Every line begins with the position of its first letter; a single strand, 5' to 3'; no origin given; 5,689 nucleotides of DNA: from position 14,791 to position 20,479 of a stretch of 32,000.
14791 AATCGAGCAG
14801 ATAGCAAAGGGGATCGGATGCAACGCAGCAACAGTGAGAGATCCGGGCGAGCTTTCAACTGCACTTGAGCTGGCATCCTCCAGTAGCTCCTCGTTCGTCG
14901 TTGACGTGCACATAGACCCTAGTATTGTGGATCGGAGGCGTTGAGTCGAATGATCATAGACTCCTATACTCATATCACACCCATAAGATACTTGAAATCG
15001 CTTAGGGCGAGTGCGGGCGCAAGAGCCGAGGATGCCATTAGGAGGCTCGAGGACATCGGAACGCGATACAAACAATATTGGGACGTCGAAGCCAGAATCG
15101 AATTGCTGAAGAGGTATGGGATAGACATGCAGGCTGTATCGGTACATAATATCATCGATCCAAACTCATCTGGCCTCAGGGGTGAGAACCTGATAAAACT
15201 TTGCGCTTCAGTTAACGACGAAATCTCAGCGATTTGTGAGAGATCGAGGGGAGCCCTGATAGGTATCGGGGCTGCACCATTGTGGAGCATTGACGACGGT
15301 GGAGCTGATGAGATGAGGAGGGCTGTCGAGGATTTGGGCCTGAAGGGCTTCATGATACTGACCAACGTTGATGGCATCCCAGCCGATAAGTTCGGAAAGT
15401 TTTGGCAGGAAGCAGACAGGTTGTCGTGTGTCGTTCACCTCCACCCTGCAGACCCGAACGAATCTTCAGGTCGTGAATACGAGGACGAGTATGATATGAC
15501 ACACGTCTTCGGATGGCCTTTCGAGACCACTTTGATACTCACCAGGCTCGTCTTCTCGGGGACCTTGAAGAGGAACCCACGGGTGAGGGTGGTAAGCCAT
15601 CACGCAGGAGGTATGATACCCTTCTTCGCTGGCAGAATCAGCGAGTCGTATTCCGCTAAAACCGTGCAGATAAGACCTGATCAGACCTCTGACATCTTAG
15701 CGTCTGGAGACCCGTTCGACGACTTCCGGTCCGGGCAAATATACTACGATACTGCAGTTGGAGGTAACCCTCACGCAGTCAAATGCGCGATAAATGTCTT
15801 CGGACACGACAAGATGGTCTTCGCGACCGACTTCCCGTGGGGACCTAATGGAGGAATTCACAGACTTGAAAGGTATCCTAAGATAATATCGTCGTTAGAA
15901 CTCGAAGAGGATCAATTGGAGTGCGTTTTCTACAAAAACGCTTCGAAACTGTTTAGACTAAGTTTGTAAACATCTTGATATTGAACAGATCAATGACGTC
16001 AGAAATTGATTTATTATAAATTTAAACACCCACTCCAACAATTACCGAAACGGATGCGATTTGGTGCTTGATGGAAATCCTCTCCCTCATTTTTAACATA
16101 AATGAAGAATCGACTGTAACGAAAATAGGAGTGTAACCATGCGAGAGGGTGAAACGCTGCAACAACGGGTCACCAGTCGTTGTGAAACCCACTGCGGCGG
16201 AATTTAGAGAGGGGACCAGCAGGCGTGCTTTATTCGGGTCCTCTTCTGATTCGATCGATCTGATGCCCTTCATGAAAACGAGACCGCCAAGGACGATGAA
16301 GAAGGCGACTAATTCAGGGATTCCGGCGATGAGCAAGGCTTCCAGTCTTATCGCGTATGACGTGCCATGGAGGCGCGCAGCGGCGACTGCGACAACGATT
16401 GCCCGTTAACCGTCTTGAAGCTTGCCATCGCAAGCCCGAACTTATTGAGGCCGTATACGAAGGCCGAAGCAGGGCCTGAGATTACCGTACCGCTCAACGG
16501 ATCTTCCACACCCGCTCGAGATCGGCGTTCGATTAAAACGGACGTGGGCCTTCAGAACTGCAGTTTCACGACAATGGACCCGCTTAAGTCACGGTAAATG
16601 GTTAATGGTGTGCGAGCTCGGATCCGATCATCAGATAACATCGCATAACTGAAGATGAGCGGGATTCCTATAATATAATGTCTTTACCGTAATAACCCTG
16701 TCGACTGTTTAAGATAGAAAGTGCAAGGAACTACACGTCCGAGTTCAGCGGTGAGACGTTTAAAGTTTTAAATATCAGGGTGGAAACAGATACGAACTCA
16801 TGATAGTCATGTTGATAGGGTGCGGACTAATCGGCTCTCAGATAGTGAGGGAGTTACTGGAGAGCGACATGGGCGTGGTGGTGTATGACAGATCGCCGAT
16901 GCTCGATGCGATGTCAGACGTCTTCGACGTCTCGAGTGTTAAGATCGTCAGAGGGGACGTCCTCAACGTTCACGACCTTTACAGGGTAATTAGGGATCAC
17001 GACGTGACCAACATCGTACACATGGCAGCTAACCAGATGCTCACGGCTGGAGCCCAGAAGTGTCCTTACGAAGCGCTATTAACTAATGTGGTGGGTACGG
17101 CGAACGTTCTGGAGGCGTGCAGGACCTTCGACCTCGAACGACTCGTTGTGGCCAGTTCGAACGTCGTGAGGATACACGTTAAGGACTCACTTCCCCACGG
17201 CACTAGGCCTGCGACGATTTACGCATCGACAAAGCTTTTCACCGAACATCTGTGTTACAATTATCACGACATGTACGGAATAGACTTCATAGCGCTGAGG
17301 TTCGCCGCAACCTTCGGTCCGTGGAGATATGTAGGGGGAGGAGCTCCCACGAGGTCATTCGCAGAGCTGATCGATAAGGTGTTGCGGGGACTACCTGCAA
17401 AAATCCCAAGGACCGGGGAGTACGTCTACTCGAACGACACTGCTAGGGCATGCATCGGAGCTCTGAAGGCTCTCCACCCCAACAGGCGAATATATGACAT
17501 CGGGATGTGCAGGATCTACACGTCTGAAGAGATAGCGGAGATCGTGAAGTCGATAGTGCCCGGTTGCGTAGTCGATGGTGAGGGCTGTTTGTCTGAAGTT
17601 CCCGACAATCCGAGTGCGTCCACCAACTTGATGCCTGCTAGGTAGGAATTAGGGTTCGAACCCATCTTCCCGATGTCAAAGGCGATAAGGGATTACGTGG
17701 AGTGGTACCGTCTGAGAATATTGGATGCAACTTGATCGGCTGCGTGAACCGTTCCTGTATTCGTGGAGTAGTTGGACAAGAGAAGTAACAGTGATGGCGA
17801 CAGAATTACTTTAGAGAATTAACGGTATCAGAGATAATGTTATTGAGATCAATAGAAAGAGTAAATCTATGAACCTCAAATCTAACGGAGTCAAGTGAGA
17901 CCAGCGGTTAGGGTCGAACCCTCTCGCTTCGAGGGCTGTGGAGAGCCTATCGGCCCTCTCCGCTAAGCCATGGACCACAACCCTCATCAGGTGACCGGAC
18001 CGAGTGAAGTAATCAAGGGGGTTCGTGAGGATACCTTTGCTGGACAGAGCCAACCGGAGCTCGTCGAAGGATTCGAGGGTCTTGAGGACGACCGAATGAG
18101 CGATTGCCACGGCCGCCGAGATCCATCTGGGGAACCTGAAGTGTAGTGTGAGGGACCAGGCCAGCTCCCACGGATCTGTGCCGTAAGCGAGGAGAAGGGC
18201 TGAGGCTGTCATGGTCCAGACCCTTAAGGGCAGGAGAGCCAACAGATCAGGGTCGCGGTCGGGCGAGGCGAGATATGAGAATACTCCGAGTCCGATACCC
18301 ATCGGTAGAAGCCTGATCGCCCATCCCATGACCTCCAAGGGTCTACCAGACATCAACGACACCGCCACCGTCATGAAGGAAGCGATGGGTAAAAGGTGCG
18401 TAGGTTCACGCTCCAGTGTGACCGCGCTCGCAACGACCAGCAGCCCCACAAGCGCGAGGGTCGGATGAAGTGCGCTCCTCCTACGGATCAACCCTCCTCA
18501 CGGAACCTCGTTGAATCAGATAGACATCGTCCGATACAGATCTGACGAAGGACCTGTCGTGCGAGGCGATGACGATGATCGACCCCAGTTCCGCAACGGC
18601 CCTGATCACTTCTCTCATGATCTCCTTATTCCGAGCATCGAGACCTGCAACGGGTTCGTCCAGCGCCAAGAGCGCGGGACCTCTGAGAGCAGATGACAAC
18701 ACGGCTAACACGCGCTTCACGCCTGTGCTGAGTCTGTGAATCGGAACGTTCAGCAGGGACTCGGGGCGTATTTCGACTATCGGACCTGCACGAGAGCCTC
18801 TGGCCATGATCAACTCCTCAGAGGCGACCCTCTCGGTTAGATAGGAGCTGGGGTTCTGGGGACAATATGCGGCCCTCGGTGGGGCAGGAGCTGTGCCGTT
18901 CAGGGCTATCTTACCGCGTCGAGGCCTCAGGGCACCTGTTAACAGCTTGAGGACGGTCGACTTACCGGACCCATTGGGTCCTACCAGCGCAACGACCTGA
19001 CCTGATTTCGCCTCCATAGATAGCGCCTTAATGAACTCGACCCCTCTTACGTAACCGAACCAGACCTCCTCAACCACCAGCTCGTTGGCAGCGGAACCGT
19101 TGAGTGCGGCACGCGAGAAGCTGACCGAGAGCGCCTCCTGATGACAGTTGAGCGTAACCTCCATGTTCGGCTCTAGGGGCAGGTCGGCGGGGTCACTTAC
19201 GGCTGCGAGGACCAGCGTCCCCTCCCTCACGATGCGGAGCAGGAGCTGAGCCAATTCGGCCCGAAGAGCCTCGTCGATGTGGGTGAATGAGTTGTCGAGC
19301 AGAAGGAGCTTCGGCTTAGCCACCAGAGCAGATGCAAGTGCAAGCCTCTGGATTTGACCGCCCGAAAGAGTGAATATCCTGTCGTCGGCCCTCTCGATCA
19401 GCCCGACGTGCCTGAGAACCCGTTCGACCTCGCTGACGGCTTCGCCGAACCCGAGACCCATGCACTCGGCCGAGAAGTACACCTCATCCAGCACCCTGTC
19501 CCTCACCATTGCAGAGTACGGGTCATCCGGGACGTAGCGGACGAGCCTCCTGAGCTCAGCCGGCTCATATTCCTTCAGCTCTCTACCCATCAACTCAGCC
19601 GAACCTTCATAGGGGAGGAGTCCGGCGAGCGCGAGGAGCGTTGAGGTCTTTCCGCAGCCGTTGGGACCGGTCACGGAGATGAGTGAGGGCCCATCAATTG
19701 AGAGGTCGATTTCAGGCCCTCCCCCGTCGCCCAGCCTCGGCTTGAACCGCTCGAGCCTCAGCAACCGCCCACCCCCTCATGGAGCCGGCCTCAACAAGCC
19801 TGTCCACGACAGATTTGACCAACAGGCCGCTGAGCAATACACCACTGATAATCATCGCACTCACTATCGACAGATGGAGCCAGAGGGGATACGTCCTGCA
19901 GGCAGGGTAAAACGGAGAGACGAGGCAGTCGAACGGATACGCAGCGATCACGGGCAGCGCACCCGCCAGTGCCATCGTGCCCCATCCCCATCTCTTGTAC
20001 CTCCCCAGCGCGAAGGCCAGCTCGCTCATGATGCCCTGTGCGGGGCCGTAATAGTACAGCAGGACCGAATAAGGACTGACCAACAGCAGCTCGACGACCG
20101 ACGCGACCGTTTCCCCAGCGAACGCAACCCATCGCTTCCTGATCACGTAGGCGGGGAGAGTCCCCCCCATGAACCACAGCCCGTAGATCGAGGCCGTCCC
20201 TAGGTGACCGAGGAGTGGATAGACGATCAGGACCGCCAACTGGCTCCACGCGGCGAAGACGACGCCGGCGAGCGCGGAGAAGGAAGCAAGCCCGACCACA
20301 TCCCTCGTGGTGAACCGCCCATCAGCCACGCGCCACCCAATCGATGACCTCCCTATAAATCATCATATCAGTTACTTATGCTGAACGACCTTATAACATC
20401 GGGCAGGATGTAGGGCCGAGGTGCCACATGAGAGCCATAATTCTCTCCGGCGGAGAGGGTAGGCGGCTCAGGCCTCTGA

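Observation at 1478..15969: Modular aromatic/heteroaromatic-carboxylate utilisation island: 3 binding proteins + 3 amidohydrolase_2 enzymes + ligase + Mo-hydroxylase + BFD-like enzyme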

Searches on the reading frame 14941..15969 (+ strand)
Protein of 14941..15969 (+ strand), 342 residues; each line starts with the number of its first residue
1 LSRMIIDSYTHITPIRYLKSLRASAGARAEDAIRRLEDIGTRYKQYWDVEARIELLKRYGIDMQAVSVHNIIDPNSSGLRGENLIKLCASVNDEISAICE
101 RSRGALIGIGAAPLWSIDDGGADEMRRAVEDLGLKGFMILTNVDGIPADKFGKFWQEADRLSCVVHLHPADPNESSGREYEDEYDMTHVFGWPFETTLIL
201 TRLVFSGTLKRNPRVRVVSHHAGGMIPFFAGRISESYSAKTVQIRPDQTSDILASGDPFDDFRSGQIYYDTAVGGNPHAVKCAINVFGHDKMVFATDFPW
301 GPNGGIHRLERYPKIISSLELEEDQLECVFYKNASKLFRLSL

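Call 5: search_protein_families(library=pfam, proteins=[window:14941-15969:+])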
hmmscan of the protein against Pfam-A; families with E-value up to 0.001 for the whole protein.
window:14941-15969:+ (342 aa): 1 family
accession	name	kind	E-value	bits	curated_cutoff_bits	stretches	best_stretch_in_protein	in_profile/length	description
PF04909.20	Amidohydro_2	-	1.1e-26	94.7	26.4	1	41-340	13-289/289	Amidohydrolase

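Call 12: search_solved_structures(query=window:14941-15969:+, max_evalue=0.001)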
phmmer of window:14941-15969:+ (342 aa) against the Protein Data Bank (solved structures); distinct sequences matched with E-value up to 0.001: 36.
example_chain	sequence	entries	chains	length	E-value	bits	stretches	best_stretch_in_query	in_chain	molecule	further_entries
4ign_A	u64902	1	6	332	1.4e-27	100.1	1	44-320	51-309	2-amino-3-carboxymuconate-6-semialdehyde decarboxylase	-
4igm_A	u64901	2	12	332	1.5e-27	100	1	45-320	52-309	2-amino-3-carboxymuconate-6-semialdehyde decarboxylase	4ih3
4ofc_A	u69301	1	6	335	1.5e-27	100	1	45-319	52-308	2-amino-3-carboxymuconate-6-semialdehyde decarboxylase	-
2wm1_A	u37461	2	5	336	1.6e-27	100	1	45-319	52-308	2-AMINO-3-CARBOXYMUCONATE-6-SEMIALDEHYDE DECARBOXYLASE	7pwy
3ij6_A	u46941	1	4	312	3.1e-19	72.7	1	2-334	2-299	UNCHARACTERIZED METAL-DEPENDENT HYDROLASE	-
3nur_A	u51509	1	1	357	2e-18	70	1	50-240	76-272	Amidohydrolase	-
4hjw_A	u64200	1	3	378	8.9e-16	61.3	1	49-302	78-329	Uracil-5-carboxylate decarboxylase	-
2dvt_A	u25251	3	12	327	3e-14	56.3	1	50-301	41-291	Thermophilic reversible gamma-resorcylate decarboxylase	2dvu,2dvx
4icm_A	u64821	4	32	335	2.4e-13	53.4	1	58-340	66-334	5-carboxyvanillate decarboxylase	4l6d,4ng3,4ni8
4inf_A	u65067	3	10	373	1.3e-12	50.9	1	58-301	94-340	METAL-DEPENDENT HYDROLASE | 5-Carboxyvanillate Decarboxylase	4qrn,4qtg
4hk5_A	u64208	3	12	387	2.2e-12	50.2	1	66-302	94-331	Uracil-5-carboxylate decarboxylase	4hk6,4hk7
4qs5_A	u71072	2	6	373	6.3e-12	48.7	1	58-301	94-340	Ligw2 Decarboxylase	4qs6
4lak_A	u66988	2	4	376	9.3e-12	48.1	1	66-302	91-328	Uracil-5-carboxylate decarboxylase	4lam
4lal_A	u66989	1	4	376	2.3e-11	46.8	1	66-302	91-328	Uracil-5-carboxylate decarboxylase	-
4lan_A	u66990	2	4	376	3.7e-11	46.2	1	66-302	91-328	Uracil-5-carboxylate decarboxylase | Cordyceps militaris IDCase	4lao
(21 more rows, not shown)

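Call 42: search_solved_structures(query=window:14941-15969:+, max_evalue=1e-18, show_alignments=5)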
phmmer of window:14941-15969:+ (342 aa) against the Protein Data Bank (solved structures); distinct sequences matched with E-value up to 1e-18: 5.
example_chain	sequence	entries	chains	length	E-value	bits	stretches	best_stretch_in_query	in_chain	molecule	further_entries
4ign_A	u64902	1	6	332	1.4e-27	100.1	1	44-320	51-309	2-amino-3-carboxymuconate-6-semialdehyde decarboxylase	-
4igm_A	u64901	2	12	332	1.5e-27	100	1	45-320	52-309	2-amino-3-carboxymuconate-6-semialdehyde decarboxylase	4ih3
4ofc_A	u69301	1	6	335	1.5e-27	100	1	45-319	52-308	2-amino-3-carboxymuconate-6-semialdehyde decarboxylase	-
2wm1_A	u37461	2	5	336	1.6e-27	100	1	45-319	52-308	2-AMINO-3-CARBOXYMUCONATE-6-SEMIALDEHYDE DECARBOXYLASE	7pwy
3ij6_A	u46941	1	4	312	3.1e-19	72.7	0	2-334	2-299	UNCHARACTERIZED METAL-DEPENDENT HYDROLASE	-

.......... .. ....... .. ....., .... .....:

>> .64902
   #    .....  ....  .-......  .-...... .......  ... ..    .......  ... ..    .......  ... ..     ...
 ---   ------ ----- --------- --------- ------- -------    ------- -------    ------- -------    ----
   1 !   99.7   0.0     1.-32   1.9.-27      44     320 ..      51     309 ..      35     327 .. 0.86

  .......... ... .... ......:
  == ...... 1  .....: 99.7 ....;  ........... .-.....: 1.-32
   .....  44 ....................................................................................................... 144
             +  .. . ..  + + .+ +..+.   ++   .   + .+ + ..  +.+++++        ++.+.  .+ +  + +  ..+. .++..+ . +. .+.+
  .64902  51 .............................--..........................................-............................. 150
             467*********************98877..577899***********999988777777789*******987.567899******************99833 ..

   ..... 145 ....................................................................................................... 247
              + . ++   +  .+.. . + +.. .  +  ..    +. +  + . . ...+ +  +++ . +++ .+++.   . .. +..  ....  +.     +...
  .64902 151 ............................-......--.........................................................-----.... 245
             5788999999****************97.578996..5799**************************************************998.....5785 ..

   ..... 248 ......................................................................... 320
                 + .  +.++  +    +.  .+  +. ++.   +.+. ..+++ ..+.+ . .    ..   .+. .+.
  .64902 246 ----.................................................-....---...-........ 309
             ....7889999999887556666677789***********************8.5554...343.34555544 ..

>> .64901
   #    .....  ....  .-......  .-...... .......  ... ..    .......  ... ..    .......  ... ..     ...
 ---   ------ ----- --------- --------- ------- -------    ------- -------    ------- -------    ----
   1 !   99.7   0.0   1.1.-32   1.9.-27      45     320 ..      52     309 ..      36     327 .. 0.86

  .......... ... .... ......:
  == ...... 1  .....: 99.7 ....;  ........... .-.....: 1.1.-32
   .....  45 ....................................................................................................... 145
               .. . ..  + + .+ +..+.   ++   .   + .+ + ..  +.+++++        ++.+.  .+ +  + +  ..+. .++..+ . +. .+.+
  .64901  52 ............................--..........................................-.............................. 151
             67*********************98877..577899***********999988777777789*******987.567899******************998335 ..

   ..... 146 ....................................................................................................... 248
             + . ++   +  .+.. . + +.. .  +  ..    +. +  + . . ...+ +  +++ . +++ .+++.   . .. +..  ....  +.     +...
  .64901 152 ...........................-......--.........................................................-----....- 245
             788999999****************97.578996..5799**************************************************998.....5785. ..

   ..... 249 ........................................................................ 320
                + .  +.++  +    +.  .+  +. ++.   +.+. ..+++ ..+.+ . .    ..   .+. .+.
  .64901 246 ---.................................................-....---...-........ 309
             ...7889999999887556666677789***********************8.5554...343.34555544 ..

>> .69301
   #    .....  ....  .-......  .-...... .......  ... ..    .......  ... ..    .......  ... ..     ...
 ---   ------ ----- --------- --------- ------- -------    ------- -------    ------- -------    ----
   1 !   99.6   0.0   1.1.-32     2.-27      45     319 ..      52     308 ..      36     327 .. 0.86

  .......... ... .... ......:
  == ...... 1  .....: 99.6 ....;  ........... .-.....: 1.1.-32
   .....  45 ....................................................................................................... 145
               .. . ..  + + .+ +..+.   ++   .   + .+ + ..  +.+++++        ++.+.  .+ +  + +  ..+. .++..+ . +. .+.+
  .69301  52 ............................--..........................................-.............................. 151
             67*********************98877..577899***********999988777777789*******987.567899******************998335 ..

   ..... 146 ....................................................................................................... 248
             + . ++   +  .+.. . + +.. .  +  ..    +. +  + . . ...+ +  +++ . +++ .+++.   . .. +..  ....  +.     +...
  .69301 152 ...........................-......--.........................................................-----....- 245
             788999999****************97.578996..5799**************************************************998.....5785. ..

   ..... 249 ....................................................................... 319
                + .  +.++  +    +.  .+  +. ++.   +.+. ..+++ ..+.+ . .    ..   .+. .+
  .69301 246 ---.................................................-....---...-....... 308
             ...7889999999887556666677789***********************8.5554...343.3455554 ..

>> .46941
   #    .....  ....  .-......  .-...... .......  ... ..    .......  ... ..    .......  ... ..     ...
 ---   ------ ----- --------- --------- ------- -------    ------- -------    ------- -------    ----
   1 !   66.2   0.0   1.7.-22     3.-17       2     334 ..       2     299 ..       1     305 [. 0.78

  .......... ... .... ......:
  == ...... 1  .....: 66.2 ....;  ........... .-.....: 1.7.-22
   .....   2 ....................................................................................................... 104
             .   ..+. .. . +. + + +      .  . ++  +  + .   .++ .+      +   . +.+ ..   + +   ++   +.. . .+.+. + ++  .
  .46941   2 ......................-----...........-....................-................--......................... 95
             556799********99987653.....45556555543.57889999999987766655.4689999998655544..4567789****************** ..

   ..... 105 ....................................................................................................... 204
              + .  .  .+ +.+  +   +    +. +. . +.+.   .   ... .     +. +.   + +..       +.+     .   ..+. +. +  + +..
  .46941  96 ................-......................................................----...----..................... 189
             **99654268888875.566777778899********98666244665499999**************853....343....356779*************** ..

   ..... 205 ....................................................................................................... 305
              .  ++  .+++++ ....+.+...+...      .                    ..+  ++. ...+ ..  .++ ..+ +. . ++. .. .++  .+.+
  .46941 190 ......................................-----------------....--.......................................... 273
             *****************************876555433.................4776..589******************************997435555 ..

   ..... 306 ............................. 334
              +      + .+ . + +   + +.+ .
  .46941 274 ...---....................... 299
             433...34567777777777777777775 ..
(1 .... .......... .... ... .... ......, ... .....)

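Call 56: search_protein_families(library=ncbifam, proteins=[window:14941-15969:+], max_evalue=0.00001)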
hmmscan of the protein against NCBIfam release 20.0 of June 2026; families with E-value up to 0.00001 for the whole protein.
window:14941-15969:+ (342 aa): 0 families

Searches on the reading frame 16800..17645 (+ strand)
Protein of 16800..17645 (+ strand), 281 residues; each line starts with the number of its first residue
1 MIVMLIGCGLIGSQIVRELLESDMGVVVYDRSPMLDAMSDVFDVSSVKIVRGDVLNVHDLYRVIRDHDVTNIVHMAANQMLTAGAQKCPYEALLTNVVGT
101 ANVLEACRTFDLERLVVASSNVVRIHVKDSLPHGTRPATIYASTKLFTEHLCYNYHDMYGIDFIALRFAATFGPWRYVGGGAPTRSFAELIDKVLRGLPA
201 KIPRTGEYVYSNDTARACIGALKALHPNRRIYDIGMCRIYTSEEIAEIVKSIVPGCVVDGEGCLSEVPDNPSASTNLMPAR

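Call 5: search_protein_families(library=pfam, proteins=[window:16800-17645:+])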
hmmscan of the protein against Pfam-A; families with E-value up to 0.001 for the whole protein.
window:16800-17645:+ (281 aa): 7 families
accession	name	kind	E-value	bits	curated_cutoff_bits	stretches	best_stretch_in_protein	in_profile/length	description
PF01370.27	Epimerase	-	1.6e-32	113.3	20.9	1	9-235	8-240/240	NAD dependent epimerase/dehydratase family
PF16363.11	GDP_Man_Dehyd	-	3.8e-22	79.6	27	1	8-229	6-244/332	GDP-mannose 4,6 dehydratase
PF01073.25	3Beta_HSD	-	3.1e-16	59.7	22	1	7-228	5-235/280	3-beta hydroxysteroid dehydrogenase/isomerase family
PF02719.21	Polysacc_synt_2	-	9.6e-13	48.4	20.2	1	7-168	6-168/293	Polysaccharide biosynthesis protein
PF13460.12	NAD_binding_10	-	5.8e-10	39.8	27.2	1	9-134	4-112/184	NAD(P)H-binding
PF04321.23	RmlD_sub_bind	-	4.2e-07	29.8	27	1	4-158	4-142/287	RmlD substrate binding domain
PF07993.18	NAD_binding_4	-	1.5e-05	24.7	20.1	0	66-168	86-204/258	Male sterility protein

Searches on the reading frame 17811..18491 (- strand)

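Call 5: search_protein_families(library=pfam, proteins=[window:17811-18491:-])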
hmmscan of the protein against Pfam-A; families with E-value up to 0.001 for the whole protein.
window:17811-18491:- (226 aa): 1 family
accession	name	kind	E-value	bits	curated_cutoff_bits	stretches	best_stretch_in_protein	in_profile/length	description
PF02361.21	CbiQ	-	9.6e-05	22.6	25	0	10-194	10-210/216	Cobalt transport protein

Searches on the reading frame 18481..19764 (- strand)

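Call 5: search_protein_families(library=pfam, proteins=[window:18481-19764:-])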
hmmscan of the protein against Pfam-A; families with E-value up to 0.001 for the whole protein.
window:18481-19764:- (427 aa): 22 families
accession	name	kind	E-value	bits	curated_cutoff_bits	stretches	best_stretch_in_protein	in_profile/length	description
PF00005.33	ABC_tran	-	3e-44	151.4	25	2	19-159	4-135/137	ABC transporter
PF13304.12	AAA_21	-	3.2e-19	70.6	27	2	334-403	227-299/304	AAA domain, putative AbiEii toxin, Type IV TA system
PF02463.25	SMC_N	-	4.3e-11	43.1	40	0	254-273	23-42/220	RecF/RecN/SMC N terminal domain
PF13476.12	AAA_23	-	6.4e-10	40.4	27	0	254-279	18-43/201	AAA domain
PF13191.12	AAA_16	-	1.1e-09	39.4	32.6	1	252-370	21-140/167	AAA ATPase domain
PF13401.12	AAA_22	-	1.6e-08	35.3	27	0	254-289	4-33/130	AAA domain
PF13555.12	AAA_29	-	8.4e-08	32.3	27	1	253-292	20-58/61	P-loop containing region of AAA domain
PF03215.21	Rad17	-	5.1e-07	30.2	23.8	0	243-281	33-71/186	Rad17 P-loop domain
PF25199.1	nSTAND_NTPase5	-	5.3e-06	26.8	34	0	250-280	36-66/145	Novel STAND NTPase 5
PF13604.12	AAA_30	-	6.7e-06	26.4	27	0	252-293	14-54/191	AAA domain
PF13175.12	AAA_15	-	1.2e-05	25.6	32.1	0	257-275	25-43/374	AAA ATPase domain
PF13514.12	AAA_27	-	3.9e-05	23.8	22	0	15-50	15-50/206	AAA domain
PF13521.12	AAA_28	-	4.5e-05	24.1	27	0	29-54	2-27/164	AAA domain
PF00004.35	AAA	-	9.5e-05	23.3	21.2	0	31-50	3-22/131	ATPase family associated with various cellular activities (AAA)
PF20703.3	nSTAND1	-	0.00014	22.1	27.1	0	244-273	22-51/379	Novel STAND NTPase 1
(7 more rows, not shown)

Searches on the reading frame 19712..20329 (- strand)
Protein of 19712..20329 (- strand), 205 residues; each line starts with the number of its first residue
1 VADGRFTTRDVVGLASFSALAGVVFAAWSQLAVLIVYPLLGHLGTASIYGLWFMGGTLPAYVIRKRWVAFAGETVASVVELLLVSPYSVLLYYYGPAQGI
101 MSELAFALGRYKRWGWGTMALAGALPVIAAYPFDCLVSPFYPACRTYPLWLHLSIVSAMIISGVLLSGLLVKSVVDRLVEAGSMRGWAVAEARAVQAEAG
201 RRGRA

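Call 57: search_protein_families(library=pfam, proteins=[window:19712-20329:-], max_evalue=0.001)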
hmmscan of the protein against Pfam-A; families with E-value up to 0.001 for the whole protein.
window:19712-20329:- (205 aa): 1 family
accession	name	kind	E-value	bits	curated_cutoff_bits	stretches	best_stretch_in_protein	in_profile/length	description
PF09819.14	ABC_cobalt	-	6.5e-27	94.5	25.2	1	9-128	1-120/121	ABC-type cobalt transport system, permease component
